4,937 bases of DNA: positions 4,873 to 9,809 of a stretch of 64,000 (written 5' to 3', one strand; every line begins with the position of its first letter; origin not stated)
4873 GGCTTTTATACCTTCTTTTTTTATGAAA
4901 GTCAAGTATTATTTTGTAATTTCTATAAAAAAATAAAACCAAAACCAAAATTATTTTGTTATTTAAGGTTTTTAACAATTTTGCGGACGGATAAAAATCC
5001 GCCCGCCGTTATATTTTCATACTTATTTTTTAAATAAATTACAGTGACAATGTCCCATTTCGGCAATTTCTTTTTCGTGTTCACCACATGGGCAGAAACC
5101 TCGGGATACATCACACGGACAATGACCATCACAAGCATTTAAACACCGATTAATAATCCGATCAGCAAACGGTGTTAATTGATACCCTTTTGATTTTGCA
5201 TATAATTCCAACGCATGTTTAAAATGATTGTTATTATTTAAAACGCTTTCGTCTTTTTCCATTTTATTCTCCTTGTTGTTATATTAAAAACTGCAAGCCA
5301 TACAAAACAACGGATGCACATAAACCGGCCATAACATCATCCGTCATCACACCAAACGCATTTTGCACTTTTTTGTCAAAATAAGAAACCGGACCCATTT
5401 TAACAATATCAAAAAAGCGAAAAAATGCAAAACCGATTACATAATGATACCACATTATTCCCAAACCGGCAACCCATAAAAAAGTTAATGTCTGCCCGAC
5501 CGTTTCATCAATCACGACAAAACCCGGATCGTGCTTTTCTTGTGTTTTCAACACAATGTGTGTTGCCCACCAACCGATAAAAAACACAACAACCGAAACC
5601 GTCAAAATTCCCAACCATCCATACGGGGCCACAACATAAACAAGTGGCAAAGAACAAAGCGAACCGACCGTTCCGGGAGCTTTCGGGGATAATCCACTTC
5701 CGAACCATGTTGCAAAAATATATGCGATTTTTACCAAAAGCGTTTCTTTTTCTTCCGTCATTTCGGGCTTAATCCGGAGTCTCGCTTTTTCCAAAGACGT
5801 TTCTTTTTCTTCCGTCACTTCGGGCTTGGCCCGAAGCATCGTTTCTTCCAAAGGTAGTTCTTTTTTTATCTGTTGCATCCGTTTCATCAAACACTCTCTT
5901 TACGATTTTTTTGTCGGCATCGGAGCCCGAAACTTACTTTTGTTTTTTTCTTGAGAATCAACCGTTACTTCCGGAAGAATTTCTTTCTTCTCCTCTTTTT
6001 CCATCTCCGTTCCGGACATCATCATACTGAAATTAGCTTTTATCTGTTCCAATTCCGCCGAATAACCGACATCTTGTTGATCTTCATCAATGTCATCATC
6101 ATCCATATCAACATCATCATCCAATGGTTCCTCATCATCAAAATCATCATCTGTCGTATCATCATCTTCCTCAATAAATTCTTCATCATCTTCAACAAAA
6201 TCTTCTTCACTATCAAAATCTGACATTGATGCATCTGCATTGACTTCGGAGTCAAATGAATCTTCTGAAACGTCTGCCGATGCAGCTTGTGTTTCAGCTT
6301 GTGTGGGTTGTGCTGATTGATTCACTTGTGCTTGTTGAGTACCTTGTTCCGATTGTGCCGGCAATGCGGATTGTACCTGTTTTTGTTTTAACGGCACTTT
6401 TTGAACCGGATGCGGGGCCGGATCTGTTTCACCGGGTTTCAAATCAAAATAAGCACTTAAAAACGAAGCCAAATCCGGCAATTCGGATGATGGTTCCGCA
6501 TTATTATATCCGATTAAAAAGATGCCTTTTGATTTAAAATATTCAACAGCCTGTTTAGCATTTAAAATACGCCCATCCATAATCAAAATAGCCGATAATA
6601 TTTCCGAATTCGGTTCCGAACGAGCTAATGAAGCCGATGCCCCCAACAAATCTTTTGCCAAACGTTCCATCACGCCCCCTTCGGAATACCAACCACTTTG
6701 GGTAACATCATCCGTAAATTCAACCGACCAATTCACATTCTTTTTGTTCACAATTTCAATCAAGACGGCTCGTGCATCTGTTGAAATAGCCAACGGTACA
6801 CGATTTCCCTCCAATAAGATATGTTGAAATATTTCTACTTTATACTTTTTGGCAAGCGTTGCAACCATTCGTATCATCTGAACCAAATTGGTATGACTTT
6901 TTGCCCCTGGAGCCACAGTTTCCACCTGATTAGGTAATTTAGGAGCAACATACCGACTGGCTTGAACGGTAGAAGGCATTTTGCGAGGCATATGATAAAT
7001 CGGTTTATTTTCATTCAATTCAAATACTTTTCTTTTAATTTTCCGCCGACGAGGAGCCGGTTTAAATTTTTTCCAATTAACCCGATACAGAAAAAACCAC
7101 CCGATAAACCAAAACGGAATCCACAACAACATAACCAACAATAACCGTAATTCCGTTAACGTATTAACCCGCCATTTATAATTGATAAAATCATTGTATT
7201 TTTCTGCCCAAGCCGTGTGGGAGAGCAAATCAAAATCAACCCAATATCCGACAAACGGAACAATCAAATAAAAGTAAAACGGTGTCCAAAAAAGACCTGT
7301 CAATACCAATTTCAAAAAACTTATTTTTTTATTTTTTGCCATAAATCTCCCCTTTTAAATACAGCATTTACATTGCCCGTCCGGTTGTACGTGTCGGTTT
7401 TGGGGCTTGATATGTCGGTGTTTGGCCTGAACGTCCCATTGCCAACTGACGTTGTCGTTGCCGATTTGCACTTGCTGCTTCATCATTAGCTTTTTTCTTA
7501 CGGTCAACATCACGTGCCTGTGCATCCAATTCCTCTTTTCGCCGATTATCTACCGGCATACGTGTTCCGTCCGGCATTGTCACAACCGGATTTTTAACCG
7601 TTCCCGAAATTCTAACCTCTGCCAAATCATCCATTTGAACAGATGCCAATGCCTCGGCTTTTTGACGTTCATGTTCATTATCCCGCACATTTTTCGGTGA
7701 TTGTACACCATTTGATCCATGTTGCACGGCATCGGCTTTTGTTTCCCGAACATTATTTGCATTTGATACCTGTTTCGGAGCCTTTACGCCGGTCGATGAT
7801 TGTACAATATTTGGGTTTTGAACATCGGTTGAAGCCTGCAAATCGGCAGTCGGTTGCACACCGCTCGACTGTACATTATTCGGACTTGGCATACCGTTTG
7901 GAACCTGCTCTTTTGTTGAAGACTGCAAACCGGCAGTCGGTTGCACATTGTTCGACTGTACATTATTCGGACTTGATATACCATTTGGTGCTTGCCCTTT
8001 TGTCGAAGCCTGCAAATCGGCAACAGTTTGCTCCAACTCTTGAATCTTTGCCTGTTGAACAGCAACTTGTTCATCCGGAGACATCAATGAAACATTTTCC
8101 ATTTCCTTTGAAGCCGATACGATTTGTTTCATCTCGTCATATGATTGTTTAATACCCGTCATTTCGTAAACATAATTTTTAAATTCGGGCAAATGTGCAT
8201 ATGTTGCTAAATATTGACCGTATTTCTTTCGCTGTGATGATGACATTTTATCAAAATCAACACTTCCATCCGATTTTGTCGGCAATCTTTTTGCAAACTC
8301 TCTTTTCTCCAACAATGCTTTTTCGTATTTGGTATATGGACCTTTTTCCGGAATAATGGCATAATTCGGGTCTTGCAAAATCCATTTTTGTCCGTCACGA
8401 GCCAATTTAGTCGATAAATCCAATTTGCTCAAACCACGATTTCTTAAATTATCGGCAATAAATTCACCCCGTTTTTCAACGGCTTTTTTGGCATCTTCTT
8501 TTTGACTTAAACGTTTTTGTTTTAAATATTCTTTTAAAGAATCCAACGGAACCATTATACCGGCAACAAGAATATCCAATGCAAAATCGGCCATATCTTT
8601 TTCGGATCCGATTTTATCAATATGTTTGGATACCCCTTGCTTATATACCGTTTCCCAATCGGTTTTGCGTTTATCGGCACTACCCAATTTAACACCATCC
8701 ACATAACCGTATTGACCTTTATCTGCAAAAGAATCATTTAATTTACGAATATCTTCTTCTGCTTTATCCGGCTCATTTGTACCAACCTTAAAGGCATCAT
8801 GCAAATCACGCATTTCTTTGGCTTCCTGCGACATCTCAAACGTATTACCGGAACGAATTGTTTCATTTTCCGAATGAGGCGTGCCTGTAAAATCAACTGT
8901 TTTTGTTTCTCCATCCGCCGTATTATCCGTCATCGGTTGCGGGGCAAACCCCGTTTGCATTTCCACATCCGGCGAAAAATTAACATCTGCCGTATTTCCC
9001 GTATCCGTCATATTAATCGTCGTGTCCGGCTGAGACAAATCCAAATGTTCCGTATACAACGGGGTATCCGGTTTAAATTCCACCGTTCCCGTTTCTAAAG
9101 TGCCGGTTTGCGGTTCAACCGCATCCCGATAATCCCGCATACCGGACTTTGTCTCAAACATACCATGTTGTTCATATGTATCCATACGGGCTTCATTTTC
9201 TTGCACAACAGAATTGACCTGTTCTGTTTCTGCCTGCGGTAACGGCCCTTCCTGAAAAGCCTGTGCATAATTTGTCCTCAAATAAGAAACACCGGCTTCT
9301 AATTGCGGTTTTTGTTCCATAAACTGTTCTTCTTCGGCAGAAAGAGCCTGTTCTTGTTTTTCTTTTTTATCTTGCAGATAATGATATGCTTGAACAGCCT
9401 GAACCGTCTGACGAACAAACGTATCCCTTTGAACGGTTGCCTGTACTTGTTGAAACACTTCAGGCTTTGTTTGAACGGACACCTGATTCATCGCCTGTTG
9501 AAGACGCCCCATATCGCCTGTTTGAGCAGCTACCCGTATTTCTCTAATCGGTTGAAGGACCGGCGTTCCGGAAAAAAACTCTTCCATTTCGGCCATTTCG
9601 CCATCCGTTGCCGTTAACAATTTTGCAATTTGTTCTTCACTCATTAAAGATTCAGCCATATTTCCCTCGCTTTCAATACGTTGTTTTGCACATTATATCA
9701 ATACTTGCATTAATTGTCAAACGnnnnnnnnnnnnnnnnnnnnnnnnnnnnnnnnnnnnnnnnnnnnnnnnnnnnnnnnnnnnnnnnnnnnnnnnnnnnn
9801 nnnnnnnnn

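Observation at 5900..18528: Accessory host-interaction block inserted between the rpmH-pgpA and pfk-lpt housekeeping segments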

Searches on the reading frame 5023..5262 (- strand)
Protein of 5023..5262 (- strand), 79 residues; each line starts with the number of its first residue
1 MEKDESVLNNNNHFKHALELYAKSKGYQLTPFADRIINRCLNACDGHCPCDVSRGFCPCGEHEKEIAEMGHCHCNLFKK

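Call 25: search_protein_families(library=phrogs, proteins=[window:5023-5262:-], max_evalue=0.01)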
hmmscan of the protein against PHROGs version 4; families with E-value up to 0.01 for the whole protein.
window:5023-5262:- (79 aa): 0 families

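Call 68: search_protein_families(library=pfam, proteins=[window:5023-5262:-], max_evalue=0.1)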
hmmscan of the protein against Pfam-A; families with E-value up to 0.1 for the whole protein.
window:5023-5262:- (79 aa): 1 family
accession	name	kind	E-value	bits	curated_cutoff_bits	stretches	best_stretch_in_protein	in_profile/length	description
PF02943.20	FeThRed_B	-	0.012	16.1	22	1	54-77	60-85/106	Ferredoxin thioredoxin reductase catalytic beta chain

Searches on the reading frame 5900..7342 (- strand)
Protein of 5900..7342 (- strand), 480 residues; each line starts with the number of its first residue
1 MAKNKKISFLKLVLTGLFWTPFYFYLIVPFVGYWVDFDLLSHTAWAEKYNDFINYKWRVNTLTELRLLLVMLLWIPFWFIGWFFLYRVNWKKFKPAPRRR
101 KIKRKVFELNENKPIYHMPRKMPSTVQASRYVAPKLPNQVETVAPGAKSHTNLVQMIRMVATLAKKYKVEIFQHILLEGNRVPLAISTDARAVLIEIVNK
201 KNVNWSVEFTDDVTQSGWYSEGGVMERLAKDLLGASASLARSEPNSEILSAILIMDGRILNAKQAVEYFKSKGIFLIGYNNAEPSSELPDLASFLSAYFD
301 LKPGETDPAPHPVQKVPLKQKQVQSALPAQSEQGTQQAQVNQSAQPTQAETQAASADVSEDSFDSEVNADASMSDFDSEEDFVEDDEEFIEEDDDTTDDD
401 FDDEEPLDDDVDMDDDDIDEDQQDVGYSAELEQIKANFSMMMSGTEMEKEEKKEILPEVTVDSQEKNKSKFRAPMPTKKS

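Call 4: search_protein_families(library=pfam, proteins=[window:5900-7342:-], max_evalue=0.1)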
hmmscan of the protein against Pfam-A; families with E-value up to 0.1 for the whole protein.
window:5900-7342:- (480 aa): 0 families

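Call 5: search_protein_families(library=ncbifam, proteins=[window:5900-7342:-], max_evalue=0.1)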
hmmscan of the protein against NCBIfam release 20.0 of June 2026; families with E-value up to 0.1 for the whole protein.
window:5900-7342:- (480 aa): 1 family
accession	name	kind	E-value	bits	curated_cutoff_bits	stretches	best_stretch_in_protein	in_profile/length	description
NF052588.1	RnaseEMycob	equivalog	0.035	11.8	1400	1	329-436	806-909/945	ribonuclease E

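Call 25: search_protein_families(library=phrogs, proteins=[window:5900-7342:-], max_evalue=0.01)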
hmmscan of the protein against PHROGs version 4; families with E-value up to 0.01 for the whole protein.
window:5900-7342:- (480 aa): 0 families

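Call 89: search_protein_families(library=padloc, proteins=[window:5900-7342:-], max_evalue=0.01)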
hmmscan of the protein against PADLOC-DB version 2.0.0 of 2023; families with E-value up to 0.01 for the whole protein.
window:5900-7342:- (480 aa): 0 families

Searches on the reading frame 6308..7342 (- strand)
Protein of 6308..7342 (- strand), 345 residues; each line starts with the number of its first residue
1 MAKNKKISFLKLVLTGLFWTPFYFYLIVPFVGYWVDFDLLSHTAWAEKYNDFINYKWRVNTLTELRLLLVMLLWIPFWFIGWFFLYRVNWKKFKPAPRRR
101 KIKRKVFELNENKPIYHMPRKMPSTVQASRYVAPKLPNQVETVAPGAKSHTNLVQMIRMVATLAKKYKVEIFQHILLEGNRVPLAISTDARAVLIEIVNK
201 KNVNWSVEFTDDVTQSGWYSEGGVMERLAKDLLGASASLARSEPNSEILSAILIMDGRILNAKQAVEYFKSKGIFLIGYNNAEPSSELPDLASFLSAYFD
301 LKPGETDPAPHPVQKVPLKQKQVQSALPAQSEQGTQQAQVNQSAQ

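Call 56: find_homologous_proteins(query=window:6308-7342:-, max_evalue=0.001)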
Query window:6308-7342:- (345 aa): 44 proteins with E <= 0.001 among 2678 candidates.
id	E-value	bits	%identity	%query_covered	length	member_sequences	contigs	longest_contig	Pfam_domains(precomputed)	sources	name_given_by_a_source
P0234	2.5e-229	778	100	100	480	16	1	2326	-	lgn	-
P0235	1.8e-228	775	99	100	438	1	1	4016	-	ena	-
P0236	3.0e-220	748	95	100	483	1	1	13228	-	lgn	-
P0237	2.9e-210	715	91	100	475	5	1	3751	-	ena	-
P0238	2.7e-164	564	72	98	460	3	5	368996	-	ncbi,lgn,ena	-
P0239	2.9e-163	561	70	100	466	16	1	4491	-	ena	-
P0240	8.5e-163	559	72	98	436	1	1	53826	-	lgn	-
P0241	1.4e-162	558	73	96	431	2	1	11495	-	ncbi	-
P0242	3.7e-160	550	71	96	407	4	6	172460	-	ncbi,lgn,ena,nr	ncbi:MAG: hypothetical protein IJY58_00700 [Alphaproteobacteria bacterium]|nr:hypothetical protein [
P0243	6.7e-160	550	72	94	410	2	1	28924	-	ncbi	-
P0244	1.1e-158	546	72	94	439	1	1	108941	-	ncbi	-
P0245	2.6e-158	544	72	93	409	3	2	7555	-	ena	-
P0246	1.6e-153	529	70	94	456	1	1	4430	-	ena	-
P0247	8.7e-153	526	67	100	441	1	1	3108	-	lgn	-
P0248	9.7e-153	526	69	95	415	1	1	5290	-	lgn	-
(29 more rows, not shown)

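Call 60: search_solved_structures(query=A5, max_evalue=10)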
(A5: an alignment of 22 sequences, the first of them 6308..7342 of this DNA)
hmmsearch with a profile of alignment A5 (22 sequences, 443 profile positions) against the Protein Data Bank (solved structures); distinct sequences matched with E-value up to 10: 22.
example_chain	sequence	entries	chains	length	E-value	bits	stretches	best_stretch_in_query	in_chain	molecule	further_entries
8x5x_B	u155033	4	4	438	0.41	12.5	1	43-85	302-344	Histamine H1 receptor,Soluble cytochrome b562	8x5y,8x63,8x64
8k6o_D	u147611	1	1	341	1.2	10.9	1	17-88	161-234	Neuropeptide Y receptor type 1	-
8k6m_D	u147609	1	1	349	1.3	10.8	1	17-88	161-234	Neuropeptide Y receptor type 1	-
7x9a_R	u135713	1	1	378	1.4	10.7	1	17-88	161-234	Neuropeptide Y receptor type 1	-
7vgx_R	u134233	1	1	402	1.7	10.5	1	17-88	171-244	Neuropeptide Y receptor type 1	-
7v2c_b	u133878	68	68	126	1.8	10.4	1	45-99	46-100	NADH dehydrogenase [ubiquinone] 1 beta subcomplex subunit 6 | Complex I-B17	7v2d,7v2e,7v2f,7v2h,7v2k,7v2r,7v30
5gup_b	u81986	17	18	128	1.8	10.4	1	45-99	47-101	NADH dehydrogenase [ubiquinone] 1 beta subcomplex subunit 6 | NADH dehydrogenase 1 beta subcomplex 6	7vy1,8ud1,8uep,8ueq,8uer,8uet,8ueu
8ueo_1i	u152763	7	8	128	1.8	10.4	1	45-99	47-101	NADH dehydrogenase [ubiquinone] 1 beta subcomplex subunit 6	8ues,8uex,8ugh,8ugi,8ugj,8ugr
4fe8_A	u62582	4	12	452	1.9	10.3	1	279-428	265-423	Maltose-binding periplasmic protein,Huntingtin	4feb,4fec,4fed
5zbq_A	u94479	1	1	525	2.8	9.7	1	17-88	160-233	Neuropeptide Y receptor type 1,T4 Lysozyme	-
5lnk_r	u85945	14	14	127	3.2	9.5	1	52-100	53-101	Mitochondrial complex I, B17 subunit | NADH dehydrogenase [ubiquinone] 1 beta subcomplex subunit 6 | NDUFB6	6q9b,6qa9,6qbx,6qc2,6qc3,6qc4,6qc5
1y14_A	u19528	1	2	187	3.4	9.5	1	340-408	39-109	DNA-directed RNA polymerase II 32 kDa polypeptide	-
7kbf_K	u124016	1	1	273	4.4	9.1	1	312-436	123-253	Protein B4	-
3qt1_D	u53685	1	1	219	5.8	8.7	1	296-409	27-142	DNA-directed RNA polymerase II subunit RPB4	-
6gyk_D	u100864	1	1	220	5.8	8.7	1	296-409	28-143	DNA-directed RNA polymerase II subunit RPB4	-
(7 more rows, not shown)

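Call 69: predict_structure(alignment_id=A5)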
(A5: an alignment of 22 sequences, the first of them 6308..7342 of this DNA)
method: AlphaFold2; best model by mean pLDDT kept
length: 345 residues; sequences in the alignment: 22
mean_pLDDT: 63.5   pTM: 0.42
mean pLDDT of the five models: 63.5, 60.9, 59.1, 58.5, 54.5
residues with pLDDT >= 90: 1; 70-90: 154; 50-70: 95; < 50: 95
segments of 3 or more residues with pLDDT < 50: 1-4, 101-150, 174-180, 215-217, 220-224, 320-345
pLDDT, mean of each block of 10 residues (from residue 1): 58 86 88 83 82 75 82 86 82 65 42 40 36 38 40 68 75 46 60 69 59 51 53 67 71 73 75 77 74 79 71 59 34 31 32
secondary structure, 60 per line:
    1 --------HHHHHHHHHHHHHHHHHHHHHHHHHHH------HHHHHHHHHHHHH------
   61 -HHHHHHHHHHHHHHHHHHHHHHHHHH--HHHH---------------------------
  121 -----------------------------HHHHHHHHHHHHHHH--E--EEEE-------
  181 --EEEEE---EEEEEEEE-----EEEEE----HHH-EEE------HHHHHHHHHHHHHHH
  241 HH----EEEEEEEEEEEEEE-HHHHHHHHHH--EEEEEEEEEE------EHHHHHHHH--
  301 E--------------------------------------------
elements in order: H9-35 H42-54 H62-87 H90-93 H150-164 E170-173 E183-187 E191-198 E204-208 E217-219 H226-242 E247-260 H262-271 E274-283 H291-298
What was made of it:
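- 5900..7342 (-): A480: inner-membrane protein with two N-terminal TM helices, a highly conserved cytoplasmic alpha/beta domain (about residues 150-300), then an acidic D/E-rich tail and a short basic C-terminal motif (RAPMP). Its stop lies 9 bp from the pgpA start, so it is probably co-transcribed with pgpA. Model in call 69 (pLDDT 63).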

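Call 71: fold_search(model_id=the predicted structure, library=pdb)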
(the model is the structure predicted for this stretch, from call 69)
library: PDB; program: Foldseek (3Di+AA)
matches with E <= 10: 664; with E <= 0.001: 0
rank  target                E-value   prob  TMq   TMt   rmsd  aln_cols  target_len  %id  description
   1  2okf_A                1.0e-02  0.89  0.20  0.41   6.8       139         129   14  CRYSTAL STRUCTURE OF A FDXN ELEMENT EXCISION CONTROLLING FACTOR PROTEIN (AVA_3312) FROM ANABAENA VARIABILIS AT 1.60 A  (released 2007-01-30)
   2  2inb                  1.5e-02  0.89  0.20  0.44   7.2       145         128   11  Crystal structure of an XisH family protein (ZP_00107633.1) from Nostoc punctiforme PCC 73102 at 1.60 A resolution (released 2006-10-24)
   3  9a5m_A                1.7e-02  0.44  0.14  0.11   9.5       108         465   14  Integrative model of YDJA-YDIS by crosslinking MS and deep learning (released 2024-09-18)
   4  8ti9_C                3.7e-02  0.80  0.22  0.36   7.1       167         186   10  CryoEM structure of octamer assembly of Shedu nuclease domain from Bacillus cereus (released 2024-07-31)
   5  8qyj_L                5.0e-02  0.57  0.14  0.32   8.8        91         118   12  Human 20S proteasome assembly structure 1 (released 2024-02-21)
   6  6wam_F                8.2e-02  0.28  0.19  0.16   9.0       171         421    7  Structure of Acinetobacter baumannii Cap4 SAVED/CARF-domain containing receptor (released 2020-06-17)
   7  6wan_D                1.0e-01  0.30  0.20  0.17   8.5       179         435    8  Structure of Acinetobacter baumannii Cap4 SAVED/CARF-domain containing receptor with the cyclic trinucleotide 3'3'3'-c (released 2020-06-17)
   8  6vm6_C                1.3e-01  0.23  0.19  0.16   9.1       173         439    8  Structure of Acinetobacter baumannii Cap4 SAVED/CARF-domain containing receptor with the cyclic trinucleotide 2'3'3'-c (released 2020-06-17)
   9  2jt2_MODEL_1_A        1.3e-01  0.04  0.07  0.09  15.0       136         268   14  Solution Structure of the Aquifex aeolicus LpxC- CHIR-090 complex (released 2007-12-04)
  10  6vm6_A                1.5e-01  0.25  0.20  0.16   8.5       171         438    8  Structure of Acinetobacter baumannii Cap4 SAVED/CARF-domain containing receptor with the cyclic trinucleotide 2'3'3'-c (released 2020-06-17)
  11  6vm6_F                1.5e-01  0.23  0.19  0.16   9.1       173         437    8  Structure of Acinetobacter baumannii Cap4 SAVED/CARF-domain containing receptor with the cyclic trinucleotide 2'3'3'-c (released 2020-06-17)
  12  6wam_E                1.5e-01  0.21  0.19  0.16   8.6       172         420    8  Structure of Acinetobacter baumannii Cap4 SAVED/CARF-domain containing receptor (released 2020-06-17)
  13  6wam_B                1.7e-01  0.25  0.20  0.17   7.8       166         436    8  Structure of Acinetobacter baumannii Cap4 SAVED/CARF-domain containing receptor (released 2020-06-17)
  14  6qnz_A                1.9e-01  0.69  0.19  0.12   5.0       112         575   14  Crystal structure of the site-specific DNA nickase N.BspD6I E418A Mutant (released 2020-03-04)
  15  6vm6_B                1.9e-01  0.20  0.20  0.16   9.0       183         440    9  Structure of Acinetobacter baumannii Cap4 SAVED/CARF-domain containing receptor with the cyclic trinucleotide 2'3'3'-c (released 2020-06-17)
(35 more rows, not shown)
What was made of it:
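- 5900..7342 (-): Foldseek best hits are XisH, Shedu, Cap4 and restriction-endonuclease PD-(D/E)xK folds, E 1e-2, prob 0.89 (call 71).
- On PD-(D/E)xK nuclease superfamily (A480 domain): Domain pLDDT is 50-79 (calls 69, 71).
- Closest known: PD-. Same: These proteins are the top Foldseek hits (calls 69, 71).
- A480's best fold matches are PD-(D/E)xK nucleases (call 71).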

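Call 75: search_protein_families(library=pfam, alignment_id=A5, max_evalue=0.1)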
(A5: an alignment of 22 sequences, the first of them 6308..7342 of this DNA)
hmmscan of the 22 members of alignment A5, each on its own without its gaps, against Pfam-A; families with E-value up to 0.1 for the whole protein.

A. member 1, window:6308-7342:- (345 aa): 0 families

B. families by the number of members that match (of 22 scanned): 2 families
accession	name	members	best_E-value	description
PF22571.1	LiaI-LiaF-TM_PspC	1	0.045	PspC transmembrane region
PF09073.15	BUD22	1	0.067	BUD22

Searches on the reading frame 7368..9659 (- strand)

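Call 4: search_protein_families(library=pfam, proteins=[window:7368-9659:-], max_evalue=0.1)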
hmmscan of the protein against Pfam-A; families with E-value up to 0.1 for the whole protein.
window:7368-9659:- (763 aa): 2 families
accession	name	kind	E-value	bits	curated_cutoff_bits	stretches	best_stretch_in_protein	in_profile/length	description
PF05565.16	Sipho_Gp157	-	0.033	14.6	28.6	0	49-159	8-112/162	Siphovirus Gp157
PF15835.10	DUF4715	-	0.046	14.2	27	1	35-117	17-98/139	Domain of unknown function (DUF4715)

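Call 5: search_protein_families(library=ncbifam, proteins=[window:7368-9659:-], max_evalue=0.1)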
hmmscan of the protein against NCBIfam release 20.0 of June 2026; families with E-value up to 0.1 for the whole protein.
window:7368-9659:- (763 aa): 0 families

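Call 25: search_protein_families(library=phrogs, proteins=[window:7368-9659:-], max_evalue=0.01)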
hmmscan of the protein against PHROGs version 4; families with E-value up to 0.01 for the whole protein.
window:7368-9659:- (763 aa): 0 families

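Call 89: search_protein_families(library=padloc, proteins=[window:7368-9659:-], max_evalue=0.01)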
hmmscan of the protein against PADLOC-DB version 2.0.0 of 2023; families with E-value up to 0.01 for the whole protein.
window:7368-9659:- (763 aa): 0 families
